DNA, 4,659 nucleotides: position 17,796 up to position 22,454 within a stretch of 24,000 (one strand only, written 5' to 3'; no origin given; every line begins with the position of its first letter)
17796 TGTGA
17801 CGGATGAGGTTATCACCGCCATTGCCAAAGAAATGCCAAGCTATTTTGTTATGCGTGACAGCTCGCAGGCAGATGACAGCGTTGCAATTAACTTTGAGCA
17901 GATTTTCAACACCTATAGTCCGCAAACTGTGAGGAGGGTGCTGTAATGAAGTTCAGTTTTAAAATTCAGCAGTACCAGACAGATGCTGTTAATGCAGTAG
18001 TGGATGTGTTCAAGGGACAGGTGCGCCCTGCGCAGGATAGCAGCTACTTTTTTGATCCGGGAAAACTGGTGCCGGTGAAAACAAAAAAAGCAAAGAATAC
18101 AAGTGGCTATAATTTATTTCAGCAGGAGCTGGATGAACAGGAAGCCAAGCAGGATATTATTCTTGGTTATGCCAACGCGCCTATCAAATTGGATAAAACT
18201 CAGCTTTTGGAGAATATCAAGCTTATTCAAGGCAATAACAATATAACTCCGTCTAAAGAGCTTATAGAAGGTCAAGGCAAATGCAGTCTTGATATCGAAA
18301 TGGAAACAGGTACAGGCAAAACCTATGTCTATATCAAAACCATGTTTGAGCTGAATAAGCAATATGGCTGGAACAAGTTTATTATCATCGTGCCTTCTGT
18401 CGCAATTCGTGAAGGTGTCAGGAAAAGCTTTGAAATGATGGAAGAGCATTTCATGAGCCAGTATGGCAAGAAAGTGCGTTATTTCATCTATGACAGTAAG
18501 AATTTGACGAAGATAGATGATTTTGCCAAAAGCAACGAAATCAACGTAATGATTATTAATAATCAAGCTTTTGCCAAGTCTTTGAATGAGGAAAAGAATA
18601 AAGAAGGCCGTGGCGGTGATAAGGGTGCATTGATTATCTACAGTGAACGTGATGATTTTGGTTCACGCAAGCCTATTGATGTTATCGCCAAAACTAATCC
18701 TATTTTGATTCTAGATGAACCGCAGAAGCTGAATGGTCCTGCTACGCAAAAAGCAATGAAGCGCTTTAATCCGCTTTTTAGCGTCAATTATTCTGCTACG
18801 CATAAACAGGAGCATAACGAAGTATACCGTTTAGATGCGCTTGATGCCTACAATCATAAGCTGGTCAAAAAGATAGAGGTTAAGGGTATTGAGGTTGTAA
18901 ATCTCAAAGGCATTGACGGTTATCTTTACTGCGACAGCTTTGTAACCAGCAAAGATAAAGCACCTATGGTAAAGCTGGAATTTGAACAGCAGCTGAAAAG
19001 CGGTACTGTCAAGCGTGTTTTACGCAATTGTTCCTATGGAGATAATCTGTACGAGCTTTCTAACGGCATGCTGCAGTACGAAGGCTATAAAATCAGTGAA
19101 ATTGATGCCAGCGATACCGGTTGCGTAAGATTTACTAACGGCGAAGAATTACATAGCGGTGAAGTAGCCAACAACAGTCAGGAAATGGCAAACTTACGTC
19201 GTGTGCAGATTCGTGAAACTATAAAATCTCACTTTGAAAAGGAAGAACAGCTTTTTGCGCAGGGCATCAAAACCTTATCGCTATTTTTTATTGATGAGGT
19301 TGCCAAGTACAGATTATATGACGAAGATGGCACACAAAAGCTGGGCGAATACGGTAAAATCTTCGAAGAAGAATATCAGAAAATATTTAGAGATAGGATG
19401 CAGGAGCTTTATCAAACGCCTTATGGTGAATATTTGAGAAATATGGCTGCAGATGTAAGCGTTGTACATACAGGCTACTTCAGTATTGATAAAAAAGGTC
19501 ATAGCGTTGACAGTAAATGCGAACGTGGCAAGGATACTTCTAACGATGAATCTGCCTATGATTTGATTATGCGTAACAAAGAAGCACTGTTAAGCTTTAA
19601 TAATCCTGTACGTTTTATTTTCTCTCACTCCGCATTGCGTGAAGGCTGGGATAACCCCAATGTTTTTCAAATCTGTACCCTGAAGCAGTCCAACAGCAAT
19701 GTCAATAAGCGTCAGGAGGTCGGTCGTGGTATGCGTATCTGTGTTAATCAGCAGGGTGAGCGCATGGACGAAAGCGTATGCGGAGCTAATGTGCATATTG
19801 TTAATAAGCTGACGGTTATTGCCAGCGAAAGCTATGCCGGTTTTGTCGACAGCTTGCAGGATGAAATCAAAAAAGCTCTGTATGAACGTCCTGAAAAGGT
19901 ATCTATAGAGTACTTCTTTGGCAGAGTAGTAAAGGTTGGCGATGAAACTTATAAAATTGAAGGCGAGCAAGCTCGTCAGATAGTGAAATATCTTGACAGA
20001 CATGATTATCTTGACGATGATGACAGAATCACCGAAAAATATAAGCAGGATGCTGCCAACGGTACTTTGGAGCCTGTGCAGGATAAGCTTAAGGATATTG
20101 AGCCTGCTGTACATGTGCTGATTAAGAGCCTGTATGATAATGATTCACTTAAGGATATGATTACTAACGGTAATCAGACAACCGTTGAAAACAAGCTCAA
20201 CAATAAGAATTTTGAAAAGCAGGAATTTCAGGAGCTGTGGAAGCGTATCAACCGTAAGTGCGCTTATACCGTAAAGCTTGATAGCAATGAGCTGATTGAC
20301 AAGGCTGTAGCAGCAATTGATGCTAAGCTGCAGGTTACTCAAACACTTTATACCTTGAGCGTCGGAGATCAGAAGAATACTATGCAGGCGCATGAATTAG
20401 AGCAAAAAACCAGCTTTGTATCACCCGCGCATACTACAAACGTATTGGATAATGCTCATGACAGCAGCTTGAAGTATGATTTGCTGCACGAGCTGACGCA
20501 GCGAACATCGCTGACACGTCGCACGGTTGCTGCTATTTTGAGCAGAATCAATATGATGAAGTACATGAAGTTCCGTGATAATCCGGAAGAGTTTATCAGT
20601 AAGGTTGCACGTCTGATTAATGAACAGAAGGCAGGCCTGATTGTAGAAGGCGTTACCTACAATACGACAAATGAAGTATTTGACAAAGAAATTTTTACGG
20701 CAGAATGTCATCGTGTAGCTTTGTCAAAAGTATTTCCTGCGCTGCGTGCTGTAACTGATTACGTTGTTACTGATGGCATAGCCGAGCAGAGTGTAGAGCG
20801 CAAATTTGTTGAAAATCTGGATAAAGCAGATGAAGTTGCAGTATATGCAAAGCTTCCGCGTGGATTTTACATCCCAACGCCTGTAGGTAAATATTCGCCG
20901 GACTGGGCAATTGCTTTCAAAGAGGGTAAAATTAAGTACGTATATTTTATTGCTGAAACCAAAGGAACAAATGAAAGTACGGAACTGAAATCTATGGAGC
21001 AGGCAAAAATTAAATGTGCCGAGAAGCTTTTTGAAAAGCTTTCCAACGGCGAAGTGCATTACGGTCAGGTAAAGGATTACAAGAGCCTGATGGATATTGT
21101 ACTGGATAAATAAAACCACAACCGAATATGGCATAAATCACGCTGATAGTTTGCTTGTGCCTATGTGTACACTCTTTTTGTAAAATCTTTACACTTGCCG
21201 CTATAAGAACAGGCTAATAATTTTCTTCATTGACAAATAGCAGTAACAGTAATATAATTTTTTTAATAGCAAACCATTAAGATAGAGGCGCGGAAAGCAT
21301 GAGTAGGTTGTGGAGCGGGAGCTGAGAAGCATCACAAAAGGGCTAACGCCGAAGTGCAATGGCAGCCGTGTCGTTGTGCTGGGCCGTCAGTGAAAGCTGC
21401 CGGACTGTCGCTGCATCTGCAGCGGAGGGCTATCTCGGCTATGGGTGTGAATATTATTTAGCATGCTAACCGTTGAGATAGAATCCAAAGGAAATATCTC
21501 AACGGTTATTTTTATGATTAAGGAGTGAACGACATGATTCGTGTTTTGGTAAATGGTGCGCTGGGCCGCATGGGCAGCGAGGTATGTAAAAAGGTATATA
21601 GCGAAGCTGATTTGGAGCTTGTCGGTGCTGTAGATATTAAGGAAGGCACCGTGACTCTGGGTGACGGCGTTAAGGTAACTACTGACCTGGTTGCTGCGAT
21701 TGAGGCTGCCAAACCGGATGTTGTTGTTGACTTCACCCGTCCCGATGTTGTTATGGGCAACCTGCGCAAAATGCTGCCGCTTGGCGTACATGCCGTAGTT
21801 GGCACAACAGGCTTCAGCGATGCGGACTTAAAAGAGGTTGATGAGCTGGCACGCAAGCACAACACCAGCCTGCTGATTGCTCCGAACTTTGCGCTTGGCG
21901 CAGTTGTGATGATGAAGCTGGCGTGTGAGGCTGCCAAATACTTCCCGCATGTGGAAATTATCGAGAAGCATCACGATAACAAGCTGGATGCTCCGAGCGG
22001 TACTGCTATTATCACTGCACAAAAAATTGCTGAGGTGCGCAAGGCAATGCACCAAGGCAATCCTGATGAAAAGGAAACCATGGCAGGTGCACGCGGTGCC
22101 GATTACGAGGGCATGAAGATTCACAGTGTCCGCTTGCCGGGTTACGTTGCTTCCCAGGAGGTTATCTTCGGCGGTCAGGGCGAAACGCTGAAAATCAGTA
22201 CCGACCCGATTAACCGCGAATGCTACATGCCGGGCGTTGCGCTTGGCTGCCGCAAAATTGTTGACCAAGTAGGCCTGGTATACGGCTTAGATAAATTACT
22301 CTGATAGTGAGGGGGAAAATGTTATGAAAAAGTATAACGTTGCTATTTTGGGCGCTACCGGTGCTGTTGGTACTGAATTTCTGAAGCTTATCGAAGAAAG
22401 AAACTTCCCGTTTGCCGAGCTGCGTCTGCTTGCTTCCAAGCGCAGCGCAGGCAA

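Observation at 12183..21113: Four translationally coupled genes join an SNF2/PLD-like helicase and a DUF4391-like protein to a complete Type III Mod/Res pair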

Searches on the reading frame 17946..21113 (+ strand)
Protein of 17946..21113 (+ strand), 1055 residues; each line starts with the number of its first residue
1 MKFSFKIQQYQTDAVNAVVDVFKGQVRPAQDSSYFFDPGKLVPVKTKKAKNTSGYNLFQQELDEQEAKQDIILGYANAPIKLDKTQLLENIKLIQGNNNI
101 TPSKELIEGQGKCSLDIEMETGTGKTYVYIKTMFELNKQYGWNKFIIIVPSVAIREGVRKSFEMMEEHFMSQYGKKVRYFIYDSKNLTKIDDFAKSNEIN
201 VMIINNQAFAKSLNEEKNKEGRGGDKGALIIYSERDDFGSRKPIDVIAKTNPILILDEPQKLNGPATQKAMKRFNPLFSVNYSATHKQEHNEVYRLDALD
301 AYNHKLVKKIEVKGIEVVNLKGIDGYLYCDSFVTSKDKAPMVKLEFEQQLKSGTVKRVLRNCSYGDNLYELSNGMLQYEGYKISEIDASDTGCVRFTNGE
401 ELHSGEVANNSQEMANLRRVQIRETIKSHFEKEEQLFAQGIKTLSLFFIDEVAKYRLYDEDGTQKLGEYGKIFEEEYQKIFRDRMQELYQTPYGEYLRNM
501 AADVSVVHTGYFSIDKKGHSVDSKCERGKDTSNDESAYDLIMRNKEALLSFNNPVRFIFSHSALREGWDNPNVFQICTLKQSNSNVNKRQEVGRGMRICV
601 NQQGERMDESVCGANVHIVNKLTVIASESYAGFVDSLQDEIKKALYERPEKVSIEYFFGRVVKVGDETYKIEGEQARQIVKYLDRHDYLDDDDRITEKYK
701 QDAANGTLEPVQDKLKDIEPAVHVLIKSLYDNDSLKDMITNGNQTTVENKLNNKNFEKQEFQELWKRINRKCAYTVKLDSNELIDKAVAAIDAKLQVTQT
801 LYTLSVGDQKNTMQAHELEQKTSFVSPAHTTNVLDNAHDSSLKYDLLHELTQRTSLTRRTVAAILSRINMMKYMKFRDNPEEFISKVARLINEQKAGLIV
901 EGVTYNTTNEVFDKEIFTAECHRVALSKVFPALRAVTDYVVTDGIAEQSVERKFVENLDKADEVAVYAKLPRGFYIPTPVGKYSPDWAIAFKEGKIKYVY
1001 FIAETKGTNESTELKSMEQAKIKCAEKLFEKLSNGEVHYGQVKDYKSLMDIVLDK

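Call 4: search_protein_families(library=pfam, proteins=[window:17946-21113:+], max_evalue=0.01)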
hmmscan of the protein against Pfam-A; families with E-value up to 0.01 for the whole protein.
window:17946-21113:+ (1055 aa): 6 families
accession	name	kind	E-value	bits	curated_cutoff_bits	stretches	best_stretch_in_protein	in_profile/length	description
PF19778.5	RE_endonuc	-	4.6e-31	107.3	23.4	1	946-1044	10-107/108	Endonuclease domain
PF04851.21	ResIII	-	2.5e-14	53.9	22.5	1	98-287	20-163/164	Type III restriction enzyme, res subunit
PF00270.35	DEAD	-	7.5e-07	29.5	26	1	114-247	16-138/167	DEAD/DEAH box helicase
PF02562.22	PhoH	-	0.002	18.1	27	0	120-204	27-110/205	PhoH-like protein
PF09066.15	B2-adapt-app_C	-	0.0062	16.9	22.6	0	753-804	3-52/112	Beta2-adaptin appendage, C-terminal sub-domain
PF08123.19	DOT1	-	0.0077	16.2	23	0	163-231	86-155/205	Histone methylation protein DOT1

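Call 5: search_protein_families(library=padloc, proteins=[window:17946-21113:+], max_evalue=0.01)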
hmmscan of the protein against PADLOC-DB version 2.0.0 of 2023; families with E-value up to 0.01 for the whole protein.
window:17946-21113:+ (1055 aa): 4 families
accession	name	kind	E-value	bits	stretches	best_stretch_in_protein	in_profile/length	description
PDLC03647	REase_III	-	5.9e-290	962.8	1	1-1051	1-985/989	Type III restriction enzyme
PDLC03649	REase_III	-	4e-105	350.7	1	70-1046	36-961/973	Type III restriction enzyme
PDLC03648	REase_III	-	2.1e-06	24.1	1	560-646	316-395/871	Type III restriction enzyme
PDLC03650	REase_III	-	2.2e-06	24.4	1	553-621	376-442/898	Type III restriction enzyme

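Call 7: search_protein_families(library=ncbifam, proteins=[window:17946-21113:+], max_evalue=0.001)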
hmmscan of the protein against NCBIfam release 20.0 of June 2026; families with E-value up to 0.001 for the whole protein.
window:17946-21113:+ (1055 aa): 2 families
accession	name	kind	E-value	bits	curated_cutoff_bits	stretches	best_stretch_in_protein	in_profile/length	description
NF012027.0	PRK15483.1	equivalog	3.3e-115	386.1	564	1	1-1051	1-978/986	type III restriction-modification system endonuclease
NF046055.1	restr_BPTD_3080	equivalog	4.3e-07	28.3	800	0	553-597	572-616/970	BPTD_3080 family restriction endonuclease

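Call 75: search_solved_structures(query=window:17946-21110:+, max_evalue=0.001)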
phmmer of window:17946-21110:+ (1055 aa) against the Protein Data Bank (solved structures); distinct sequences matched with E-value up to 0.001: 1.
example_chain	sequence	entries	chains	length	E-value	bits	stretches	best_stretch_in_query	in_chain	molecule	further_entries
4zcf_C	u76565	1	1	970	2e-73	251.3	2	75-647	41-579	Restriction endonuclease EcoP15I, restriction subunit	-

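Call 78: search_dna_similar(query=window:17946-21110:+, collection=plasmids, mode=protein, max_evalue=1e-20, max_rows=60)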
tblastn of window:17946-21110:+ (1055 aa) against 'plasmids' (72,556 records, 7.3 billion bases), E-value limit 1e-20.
Records with a match: 289; places in all: 293; records where one place covers at least 80% of the query: 137.
Best place of each record, by identity: <60% 289.
By first word of the organism name: Escherichia 67; Enterococcus 31; Klebsiella 22; Salmonella 21; Bacillus 18; Listeria 16; Lactococcus 12; Acinetobacter 11; Vibrio 8; Enterobacter 7; and 45 more.
By predicted mobility (MOB-suite, as given by PLSDB): non-mobilizable 181; mobilizable 67; conjugative 41.
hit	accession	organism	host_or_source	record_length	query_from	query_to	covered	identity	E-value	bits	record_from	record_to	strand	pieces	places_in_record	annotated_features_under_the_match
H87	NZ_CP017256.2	Clostridium taeniosporum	microbial cells,Lake Mainaki silt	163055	1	1052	100%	51.8%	0e+0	994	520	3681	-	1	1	DEAD/DEAH box helicase family protein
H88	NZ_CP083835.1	Enterobacter asburiae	Homo sapiens,sputum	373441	1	1052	100%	47.6%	0e+0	869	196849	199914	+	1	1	DEAD/DEAH box helicase family protein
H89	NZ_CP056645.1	Citrobacter freundii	culture,Freshwater sample from ...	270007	1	1052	100%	47.6%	0e+0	869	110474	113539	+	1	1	DEAD/DEAH box helicase family protein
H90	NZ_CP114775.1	Raoultella planticola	Homo sapiens,cell ...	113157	1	1052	100%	47.3%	0e+0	847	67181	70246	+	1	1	DEAD/DEAH box helicase family protein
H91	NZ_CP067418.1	Aeromonas media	cell culture,water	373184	1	1052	100%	47.1%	0e+0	861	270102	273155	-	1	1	DEAD/DEAH box helicase family protein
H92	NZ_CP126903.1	Mycolicibacterium vanbaalenii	cell culture,soil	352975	1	1052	100%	47.1%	0e+0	874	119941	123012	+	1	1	DEAD/DEAH box helicase family protein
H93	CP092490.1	Endozoicomonas sp. Mp262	Meretrix meretrix,whole organism,sea ...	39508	1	1052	100%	46.9%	0e+0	824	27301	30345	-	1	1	record has no annotation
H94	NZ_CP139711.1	Sulfitobacter sp. OXR-159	Bacterial Culture,hydrothermal vent ...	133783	1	1054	100%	46.6%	0e+0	858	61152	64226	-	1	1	DEAD/DEAH box helicase family protein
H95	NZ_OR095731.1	Acinetobacter pittii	-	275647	1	1052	100%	46.6%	0e+0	843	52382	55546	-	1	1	DEAD/DEAH box helicase family protein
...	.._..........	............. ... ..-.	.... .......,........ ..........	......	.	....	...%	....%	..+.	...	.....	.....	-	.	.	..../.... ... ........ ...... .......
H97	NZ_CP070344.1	Variovorax sp. PDNC026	cell culture,Plastic debris in ...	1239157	1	1052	100%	46.6%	0e+0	862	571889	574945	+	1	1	none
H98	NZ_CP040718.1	Aeromonas veronii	alligator,bacteria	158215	1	1052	100%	46.6%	0e+0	853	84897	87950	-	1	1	DEAD/DEAH box helicase family protein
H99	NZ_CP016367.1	Phaeobacter porticola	cell culture,barnacle at wood pile-on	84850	1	1054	100%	46.3%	0e+0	853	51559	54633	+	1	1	DEAD/DEAH box helicase family protein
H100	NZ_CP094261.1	Acinetobacter indicus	mixed culture,porcine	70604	1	1052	100%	46.4%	0e+0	845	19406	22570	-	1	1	DEAD/DEAH box helicase family protein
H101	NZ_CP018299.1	Photobacterium damselae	Turbot,Dieseased fish,heart blood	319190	1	1052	100%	46.3%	0e+0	868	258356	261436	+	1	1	DEAD/DEAH box helicase family protein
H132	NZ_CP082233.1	Enterococcus faecalis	mixed culture,swine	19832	1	1050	100%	44.4%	0e+0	775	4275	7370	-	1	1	DEAD/DEAH box helicase family protein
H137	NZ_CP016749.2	Lactococcus cremoris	Single cell,Dairy fermentation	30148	1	1050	100%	44.3%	0e+0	779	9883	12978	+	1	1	DEAD/DEAH box helicase family protein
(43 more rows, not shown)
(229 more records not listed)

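Call 80: get_annotated_region(hit=H137, flank=9000)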
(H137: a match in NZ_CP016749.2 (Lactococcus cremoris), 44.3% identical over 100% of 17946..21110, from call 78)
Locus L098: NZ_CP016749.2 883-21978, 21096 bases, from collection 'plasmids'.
description: Lactococcus cremoris strain JM1 plasmid pJM1D, complete sequence
organism: Lactococcus cremoris (NCBI taxid 1359)
taxonomy: Bacteria; Bacillota; Bacilli; Lactobacillales; Streptococcaceae; Lactococcus; Lactococcus cremoris
host: -; source: Single cell,Dairy fermentation; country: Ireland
typing (MOB-suite, as given by PLSDB): mobilizable; replicon rep_cluster_342,rep_cluster_799; relaxase MOBT,MOB_Unknown
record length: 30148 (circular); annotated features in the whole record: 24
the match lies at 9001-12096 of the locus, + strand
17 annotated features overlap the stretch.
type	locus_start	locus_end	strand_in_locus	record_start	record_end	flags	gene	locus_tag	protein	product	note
CDS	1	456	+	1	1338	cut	-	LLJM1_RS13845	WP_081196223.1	RepB family plasmid replication initiator protein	GO:0006270 - DNA replication initiation [Evidence IEA]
CDS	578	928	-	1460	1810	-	-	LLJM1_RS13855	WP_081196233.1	pentapeptide repeat-containing protein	-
CDS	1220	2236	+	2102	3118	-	-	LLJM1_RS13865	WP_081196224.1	SNF2-related protein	-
CDS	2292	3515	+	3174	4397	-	istA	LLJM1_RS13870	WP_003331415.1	IS21-like element IS712 family transposase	-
CDS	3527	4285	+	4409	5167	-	istB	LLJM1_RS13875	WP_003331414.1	IS21-like element IS712 family helper ATPase IstB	-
CDS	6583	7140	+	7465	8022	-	-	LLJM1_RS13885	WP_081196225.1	DUF4391 domain-containing protein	-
CDS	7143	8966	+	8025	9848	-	-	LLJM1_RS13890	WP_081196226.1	site-specific DNA-methyltransferase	GO:0006306 - DNA methylation [Evidence IEA]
CDS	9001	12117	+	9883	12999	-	-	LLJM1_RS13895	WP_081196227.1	DEAD/DEAH box helicase family protein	-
CDS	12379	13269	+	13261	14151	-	-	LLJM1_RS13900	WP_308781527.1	IS982-like element IS982B family transposase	-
CDS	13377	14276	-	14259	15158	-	-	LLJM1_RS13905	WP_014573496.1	DMT family transporter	GO:0055085 - transmembrane transport [Evidence IEA]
CDS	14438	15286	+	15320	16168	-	-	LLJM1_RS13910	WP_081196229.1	IS982-like element IS982B family transposase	-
CDS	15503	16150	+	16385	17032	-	pcp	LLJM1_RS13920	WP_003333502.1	pyroglutamyl-peptidase I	GO:0030163 - protein catabolic process [Evidence IEA]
CDS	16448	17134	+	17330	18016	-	-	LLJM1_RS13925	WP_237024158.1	Type 1 glutamine amidotransferase-like domain-containing protein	GO:0006508 - proteolysis [Evidence IEA]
CDS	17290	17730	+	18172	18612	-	-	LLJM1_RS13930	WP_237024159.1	hypothetical protein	-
CDS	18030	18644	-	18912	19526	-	-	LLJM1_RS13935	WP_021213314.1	hypothetical protein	-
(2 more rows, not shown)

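Call 126: get_annotated_region(hit=H87, flank=9000)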
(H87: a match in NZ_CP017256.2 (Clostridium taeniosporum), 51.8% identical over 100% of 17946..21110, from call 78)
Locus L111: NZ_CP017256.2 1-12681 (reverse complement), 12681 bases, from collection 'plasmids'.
description: Clostridium taeniosporum strain 1/k plasmid pCt3, complete sequence
organism: Clostridium taeniosporum (NCBI taxid 394958)
taxonomy: Bacteria; Bacillota; Clostridia; Eubacteriales; Clostridiaceae; Clostridium; Clostridium taeniosporum
host: -; source: microbial cells,Lake Mainaki silt; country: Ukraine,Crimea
typing (MOB-suite, as given by PLSDB): non-mobilizable
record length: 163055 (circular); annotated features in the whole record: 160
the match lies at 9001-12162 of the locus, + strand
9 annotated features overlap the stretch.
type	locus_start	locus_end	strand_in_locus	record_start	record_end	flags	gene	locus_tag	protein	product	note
CDS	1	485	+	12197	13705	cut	cloSI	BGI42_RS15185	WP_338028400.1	clostripain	GO:0006508 - proteolysis [Evidence IEA]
CDS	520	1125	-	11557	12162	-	-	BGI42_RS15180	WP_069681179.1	sigma-70 family RNA polymerase sigma factor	GO:0006352 - DNA-templated transcription initiation [Evidence IEA]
CDS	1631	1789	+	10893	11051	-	-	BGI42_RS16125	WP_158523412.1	hypothetical protein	-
CDS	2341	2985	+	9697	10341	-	-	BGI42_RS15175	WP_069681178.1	hypothetical protein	-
CDS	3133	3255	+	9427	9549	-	-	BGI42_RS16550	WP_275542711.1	hypothetical protein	-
CDS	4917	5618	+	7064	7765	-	-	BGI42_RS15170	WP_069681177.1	hypothetical protein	-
CDS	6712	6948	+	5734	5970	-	-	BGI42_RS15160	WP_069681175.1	hypothetical protein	-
CDS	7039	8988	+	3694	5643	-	-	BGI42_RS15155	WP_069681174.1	site-specific DNA-methyltransferase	GO:0006306 - DNA methylation [Evidence IEA]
CDS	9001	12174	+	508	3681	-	-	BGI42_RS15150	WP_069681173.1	DEAD/DEAH box helicase family protein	-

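Call 127: get_annotated_region(hit=H98, flank=9000)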
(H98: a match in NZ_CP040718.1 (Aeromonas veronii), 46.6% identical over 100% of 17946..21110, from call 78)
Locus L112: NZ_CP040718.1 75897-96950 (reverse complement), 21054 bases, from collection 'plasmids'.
description: Aeromonas veronii strain HX3 plasmid pHX3, complete sequence
organism: Aeromonas veronii (NCBI taxid 654)
taxonomy: Bacteria; Pseudomonadota; Gammaproteobacteria; Aeromonadales; Aeromonadaceae; Aeromonas; Aeromonas veronii
host: -; source: alligator,bacteria; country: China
typing (MOB-suite, as given by PLSDB): conjugative; relaxase MOBH,MOBH; mating-pair formation MPF_F
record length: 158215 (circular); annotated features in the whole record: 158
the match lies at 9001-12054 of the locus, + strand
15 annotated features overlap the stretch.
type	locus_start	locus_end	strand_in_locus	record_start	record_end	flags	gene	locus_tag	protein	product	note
CDS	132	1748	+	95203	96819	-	-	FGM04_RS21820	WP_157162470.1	PAAR domain-containing protein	-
CDS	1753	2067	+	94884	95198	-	-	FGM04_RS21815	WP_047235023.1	hypothetical protein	-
CDS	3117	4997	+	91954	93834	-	-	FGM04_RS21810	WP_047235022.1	ATP-dependent endonuclease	-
CDS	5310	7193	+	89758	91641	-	-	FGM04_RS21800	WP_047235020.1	site-specific DNA-methyltransferase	GO:0006306 - DNA methylation [Evidence IEA]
CDS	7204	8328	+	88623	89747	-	-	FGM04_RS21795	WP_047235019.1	AAA family ATPase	-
CDS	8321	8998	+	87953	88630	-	-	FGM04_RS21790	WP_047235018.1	DUF4276 family protein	-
CDS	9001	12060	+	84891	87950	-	-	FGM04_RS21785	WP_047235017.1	DEAD/DEAH box helicase family protein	-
CDS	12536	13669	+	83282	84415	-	-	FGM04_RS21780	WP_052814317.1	competence protein CoiA family protein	-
CDS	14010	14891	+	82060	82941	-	-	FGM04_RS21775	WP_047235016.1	DNA replication terminus site-binding protein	-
CDS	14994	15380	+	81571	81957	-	-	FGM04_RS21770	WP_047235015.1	hypothetical protein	-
CDS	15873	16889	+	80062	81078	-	-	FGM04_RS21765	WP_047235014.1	DNA-binding protein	-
CDS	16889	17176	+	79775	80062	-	-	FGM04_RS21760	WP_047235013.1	hypothetical protein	-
CDS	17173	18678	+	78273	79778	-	-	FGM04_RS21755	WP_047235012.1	UvrD-helicase domain-containing protein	-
CDS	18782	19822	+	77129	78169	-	traF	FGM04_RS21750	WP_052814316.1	conjugal transfer protein TraF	-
CDS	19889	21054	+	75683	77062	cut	-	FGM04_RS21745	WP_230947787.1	conjugal transfer protein TraH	-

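Call 128: get_annotated_region(hit=H132, flank=9000)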
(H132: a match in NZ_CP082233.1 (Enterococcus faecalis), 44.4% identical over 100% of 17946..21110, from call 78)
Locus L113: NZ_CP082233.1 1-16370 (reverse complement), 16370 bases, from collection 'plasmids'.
description: Enterococcus faecalis strain E006 plasmid pE006-19, complete sequence
organism: Enterococcus faecalis (NCBI taxid 1351)
taxonomy: Bacteria; Bacillota; Bacilli; Lactobacillales; Enterococcaceae; Enterococcus; Enterococcus faecalis
host: -; source: mixed culture,swine; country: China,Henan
typing (MOB-suite, as given by PLSDB): non-mobilizable; replicon rep_cluster_556
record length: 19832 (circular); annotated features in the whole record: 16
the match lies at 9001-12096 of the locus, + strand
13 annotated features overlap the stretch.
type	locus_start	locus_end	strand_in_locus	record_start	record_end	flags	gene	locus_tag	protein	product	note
predicted_resistance_gene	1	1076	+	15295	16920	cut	poxtA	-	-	ABC-F type ribosomal protection protein PoxtA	predicted by amrfinderplus; class PHENICOL/OXAZOLIDINONE; identity 100.0%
CDS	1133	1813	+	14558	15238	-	-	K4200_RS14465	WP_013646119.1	IS6-like element IS1216 family transposase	GO:0006313 - DNA transposition [Evidence IEA]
CDS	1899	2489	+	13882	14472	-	-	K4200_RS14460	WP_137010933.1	site-specific integrase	-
CDS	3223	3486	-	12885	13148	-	-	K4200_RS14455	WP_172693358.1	antitoxin epsilon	-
CDS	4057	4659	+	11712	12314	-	-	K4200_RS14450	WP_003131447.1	protein adenylyltransferase Fic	-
CDS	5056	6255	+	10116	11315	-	-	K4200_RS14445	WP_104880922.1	RepB family plasmid replication initiator protein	GO:0006270 - DNA replication initiation [Evidence IEA]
CDS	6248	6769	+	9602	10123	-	-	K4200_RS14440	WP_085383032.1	DUF536 domain-containing protein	-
CDS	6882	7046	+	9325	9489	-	-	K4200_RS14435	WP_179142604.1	hypothetical protein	-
CDS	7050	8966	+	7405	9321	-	-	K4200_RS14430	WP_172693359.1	site-specific DNA-methyltransferase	GO:0006306 - DNA methylation [Evidence IEA]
CDS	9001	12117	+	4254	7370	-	-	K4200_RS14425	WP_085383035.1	DEAD/DEAH box helicase family protein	-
CDS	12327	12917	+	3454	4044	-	-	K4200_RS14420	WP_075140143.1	site-specific integrase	-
CDS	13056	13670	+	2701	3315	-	bcrR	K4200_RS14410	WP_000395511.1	bacitracin resistance transcriptional activator BcrR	-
predicted_resistance_gene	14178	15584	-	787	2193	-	fexB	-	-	chloramphenicol/florfenicol efflux MFS transporter FexB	predicted by amrfinderplus; class PHENICOL; identity 100.0%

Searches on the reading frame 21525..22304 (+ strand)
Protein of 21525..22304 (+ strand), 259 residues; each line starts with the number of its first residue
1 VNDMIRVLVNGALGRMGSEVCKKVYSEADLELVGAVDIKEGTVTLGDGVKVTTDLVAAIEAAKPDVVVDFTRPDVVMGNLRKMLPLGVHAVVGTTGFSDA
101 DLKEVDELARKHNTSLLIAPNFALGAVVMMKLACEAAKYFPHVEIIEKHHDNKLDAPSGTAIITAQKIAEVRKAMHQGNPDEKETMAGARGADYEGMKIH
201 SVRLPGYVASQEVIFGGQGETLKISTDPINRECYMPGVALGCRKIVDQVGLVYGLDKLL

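Call 13: search_protein_families(library=pfam, proteins=[window:21525-22304:+], max_evalue=0.001)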
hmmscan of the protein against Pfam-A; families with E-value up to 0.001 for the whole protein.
window:21525-22304:+ (259 aa): 3 families
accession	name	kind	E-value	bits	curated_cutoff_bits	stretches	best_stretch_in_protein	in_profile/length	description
PF05173.19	DapB_C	-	2.7e-32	111.8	27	1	125-259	1-121/121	Dihydrodipicolinate reductase, C-terminus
PF01113.26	DapB_N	-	2.4e-29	102.4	25.6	1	5-122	1-124/124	Dihydrodipicolinate reductase, N-terminus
PF03447.22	NAD_binding_3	-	0.00015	22.9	24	1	13-115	2-112/116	Homoserine dehydrogenase, NAD binding domain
